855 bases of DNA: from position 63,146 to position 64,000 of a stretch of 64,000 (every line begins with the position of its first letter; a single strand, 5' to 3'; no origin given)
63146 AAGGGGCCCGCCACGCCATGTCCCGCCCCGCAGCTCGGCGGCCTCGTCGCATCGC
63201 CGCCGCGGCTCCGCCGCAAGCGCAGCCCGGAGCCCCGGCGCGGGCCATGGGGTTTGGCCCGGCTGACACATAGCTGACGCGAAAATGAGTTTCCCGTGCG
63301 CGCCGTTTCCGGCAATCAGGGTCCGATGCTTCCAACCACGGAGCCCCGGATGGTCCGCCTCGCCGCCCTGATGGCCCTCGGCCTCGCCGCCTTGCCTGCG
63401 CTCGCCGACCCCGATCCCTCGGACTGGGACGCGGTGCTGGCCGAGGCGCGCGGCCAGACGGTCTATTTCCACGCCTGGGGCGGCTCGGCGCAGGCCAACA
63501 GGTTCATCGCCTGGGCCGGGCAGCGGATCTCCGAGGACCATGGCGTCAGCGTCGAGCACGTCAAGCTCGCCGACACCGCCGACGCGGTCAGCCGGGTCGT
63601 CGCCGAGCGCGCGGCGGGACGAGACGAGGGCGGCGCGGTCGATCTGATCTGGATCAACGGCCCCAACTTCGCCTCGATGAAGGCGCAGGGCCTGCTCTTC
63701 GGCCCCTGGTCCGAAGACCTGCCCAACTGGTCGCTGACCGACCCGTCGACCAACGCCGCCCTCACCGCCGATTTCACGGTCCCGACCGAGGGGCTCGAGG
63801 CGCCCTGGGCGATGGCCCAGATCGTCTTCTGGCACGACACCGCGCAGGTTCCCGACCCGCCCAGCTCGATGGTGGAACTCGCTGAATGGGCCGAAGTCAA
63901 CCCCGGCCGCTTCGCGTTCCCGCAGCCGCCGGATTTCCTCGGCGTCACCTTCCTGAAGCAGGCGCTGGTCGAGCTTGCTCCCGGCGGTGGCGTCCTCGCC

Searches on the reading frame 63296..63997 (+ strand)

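Call 98: search_protein_families(library=pfam, proteins=[window:63296-63997:+], max_evalue=0.001)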
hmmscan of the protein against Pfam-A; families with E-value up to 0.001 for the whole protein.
window:63296-63997:+ (234 aa): 1 family
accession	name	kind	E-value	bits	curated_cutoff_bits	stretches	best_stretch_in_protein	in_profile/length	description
PF13416.11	SBP_bac_8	-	5.9e-12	46.4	27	1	77-225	5-145/279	Bacterial extracellular solute-binding protein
